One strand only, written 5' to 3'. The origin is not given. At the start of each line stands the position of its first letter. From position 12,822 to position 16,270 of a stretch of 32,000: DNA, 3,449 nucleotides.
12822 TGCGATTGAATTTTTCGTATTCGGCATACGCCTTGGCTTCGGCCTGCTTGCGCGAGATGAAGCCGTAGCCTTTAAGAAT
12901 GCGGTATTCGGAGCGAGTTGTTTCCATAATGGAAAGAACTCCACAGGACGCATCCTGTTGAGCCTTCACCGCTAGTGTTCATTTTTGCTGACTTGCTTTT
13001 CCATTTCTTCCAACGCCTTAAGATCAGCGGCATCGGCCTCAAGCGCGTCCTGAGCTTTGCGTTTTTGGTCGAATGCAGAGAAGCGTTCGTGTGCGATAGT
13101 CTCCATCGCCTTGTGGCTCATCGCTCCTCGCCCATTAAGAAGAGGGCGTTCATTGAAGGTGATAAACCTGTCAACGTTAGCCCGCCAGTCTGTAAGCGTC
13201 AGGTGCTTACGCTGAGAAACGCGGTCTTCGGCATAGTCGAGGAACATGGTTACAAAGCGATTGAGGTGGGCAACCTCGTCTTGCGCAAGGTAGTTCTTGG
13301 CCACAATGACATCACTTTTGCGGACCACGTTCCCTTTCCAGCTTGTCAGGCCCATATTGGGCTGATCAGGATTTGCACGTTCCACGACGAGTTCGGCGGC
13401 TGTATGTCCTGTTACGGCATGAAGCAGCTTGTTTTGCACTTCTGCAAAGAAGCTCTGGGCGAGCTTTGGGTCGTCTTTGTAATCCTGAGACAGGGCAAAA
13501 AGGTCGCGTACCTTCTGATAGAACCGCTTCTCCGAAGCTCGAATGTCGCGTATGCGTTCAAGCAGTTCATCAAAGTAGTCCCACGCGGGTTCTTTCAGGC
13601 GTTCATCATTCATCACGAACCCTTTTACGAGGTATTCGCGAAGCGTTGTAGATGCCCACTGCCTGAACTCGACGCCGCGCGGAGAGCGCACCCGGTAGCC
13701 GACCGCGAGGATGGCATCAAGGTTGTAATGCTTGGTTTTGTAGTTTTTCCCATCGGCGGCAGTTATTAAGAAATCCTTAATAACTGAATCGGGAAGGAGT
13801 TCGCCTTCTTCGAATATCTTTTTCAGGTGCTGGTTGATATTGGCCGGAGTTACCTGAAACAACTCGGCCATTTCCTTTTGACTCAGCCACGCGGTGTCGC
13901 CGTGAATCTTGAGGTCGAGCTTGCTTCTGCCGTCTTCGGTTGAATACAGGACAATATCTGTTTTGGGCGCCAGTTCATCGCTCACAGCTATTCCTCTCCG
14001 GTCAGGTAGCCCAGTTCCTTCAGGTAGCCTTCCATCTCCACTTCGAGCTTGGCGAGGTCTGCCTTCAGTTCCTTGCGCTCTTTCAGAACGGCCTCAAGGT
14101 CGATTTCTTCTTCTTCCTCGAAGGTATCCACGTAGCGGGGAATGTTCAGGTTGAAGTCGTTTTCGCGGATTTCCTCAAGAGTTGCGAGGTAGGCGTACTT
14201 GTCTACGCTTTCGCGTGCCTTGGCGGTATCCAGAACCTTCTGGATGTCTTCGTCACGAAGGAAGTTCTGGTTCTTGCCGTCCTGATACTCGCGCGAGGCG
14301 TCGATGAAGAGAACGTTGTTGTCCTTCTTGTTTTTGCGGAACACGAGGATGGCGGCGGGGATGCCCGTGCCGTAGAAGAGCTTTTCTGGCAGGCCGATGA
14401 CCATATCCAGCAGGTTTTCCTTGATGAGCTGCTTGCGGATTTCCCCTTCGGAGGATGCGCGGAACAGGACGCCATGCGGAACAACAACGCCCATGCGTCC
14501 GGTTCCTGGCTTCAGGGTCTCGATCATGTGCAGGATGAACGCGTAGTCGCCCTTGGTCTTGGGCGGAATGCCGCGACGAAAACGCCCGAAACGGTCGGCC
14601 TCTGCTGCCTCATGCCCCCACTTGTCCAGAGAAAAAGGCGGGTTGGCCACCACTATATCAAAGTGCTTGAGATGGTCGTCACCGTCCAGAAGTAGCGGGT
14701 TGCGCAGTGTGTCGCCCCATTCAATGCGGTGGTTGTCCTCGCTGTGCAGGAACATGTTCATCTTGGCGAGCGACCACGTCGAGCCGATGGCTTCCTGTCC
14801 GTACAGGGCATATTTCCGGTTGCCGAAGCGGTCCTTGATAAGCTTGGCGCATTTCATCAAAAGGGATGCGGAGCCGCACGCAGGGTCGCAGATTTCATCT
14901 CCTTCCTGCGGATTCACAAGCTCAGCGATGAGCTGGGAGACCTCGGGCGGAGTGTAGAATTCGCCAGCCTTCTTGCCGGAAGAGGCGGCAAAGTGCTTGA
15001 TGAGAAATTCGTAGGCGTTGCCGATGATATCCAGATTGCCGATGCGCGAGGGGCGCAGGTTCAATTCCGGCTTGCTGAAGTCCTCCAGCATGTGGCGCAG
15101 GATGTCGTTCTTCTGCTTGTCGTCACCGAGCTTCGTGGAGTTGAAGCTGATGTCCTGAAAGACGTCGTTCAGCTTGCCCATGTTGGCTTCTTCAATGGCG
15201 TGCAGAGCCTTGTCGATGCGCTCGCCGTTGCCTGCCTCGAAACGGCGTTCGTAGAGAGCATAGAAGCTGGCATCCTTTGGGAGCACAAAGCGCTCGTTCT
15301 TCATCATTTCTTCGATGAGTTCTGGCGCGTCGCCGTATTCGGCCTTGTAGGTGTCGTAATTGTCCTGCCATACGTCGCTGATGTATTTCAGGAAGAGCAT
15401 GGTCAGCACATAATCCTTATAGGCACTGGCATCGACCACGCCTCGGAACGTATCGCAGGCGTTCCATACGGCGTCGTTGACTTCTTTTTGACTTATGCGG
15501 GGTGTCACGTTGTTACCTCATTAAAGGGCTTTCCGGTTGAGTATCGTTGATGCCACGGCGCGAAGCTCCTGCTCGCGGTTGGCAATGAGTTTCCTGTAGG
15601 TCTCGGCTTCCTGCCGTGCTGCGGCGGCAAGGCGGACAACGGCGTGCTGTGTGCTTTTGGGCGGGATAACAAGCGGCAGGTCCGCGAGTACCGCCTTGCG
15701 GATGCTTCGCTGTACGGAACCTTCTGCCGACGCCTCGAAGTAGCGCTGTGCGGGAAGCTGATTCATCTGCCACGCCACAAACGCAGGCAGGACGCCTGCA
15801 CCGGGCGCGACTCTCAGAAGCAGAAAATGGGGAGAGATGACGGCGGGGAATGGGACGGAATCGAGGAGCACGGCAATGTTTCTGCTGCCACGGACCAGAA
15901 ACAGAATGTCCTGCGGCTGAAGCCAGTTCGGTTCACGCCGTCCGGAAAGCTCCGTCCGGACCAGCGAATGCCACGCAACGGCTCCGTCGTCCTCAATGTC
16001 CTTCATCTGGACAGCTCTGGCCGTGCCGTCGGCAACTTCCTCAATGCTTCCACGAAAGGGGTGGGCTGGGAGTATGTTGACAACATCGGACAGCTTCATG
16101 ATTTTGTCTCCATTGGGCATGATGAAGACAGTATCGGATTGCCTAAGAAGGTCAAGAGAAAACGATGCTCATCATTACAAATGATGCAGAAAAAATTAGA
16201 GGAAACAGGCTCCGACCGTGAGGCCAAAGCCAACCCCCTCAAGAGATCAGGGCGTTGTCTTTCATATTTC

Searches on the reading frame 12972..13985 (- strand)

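Call 47: search_protein_families(library=pfam, proteins=[window:12972-13985:-], max_evalue=0.001)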
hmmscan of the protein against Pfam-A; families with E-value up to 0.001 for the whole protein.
window:12972-13985:- (337 aa): 1 family
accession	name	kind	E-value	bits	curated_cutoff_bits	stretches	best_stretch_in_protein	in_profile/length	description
PF13310.11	Virulence_RhuM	-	1.7e-109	365.4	33.7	1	67-311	1-250/252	Virulence protein RhuM family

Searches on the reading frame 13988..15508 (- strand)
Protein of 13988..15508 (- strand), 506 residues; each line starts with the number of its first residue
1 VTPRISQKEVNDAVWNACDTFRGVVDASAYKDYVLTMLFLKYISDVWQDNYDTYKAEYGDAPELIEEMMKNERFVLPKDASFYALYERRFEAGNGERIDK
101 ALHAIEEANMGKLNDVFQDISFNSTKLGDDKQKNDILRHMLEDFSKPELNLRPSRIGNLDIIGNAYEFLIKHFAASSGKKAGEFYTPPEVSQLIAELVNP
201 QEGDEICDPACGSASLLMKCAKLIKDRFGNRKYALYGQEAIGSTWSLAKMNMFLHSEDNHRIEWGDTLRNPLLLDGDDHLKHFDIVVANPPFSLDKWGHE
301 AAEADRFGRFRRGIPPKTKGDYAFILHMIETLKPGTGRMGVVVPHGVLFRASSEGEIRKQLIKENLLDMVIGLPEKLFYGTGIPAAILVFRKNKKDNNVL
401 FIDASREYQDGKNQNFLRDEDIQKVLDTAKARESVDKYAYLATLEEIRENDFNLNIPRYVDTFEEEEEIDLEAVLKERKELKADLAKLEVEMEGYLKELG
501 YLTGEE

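Call 47: search_protein_families(library=pfam, proteins=[window:13988-15508:-], max_evalue=0.001)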
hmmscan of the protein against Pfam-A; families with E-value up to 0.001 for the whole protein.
window:13988-15508:- (506 aa): 3 families
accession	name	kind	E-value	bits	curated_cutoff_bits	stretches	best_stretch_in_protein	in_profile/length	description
PF02384.22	N6_Mtase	-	1.1e-106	357.1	20.4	1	160-467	4-310/311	N-6 DNA Methylase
PF12161.14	HsdM_N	-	6.5e-24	85.5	24.5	1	12-144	3-135/135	HsdM N-terminal domain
PF07669.17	Eco57I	-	1.6e-05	25.5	25.3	1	272-373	69-165/171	Eco57I restriction-modification methylase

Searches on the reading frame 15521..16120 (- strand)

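Call 47: search_protein_families(library=pfam, proteins=[window:15521-16120:-], max_evalue=0.001)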
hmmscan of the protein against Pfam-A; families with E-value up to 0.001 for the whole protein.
window:15521-16120:- (199 aa): 1 family
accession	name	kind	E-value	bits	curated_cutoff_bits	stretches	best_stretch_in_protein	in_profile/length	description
PF14530.12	DUF4439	-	0.00061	20.8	28.8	0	153-196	68-111/132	Domain of unknown function (DUF4439)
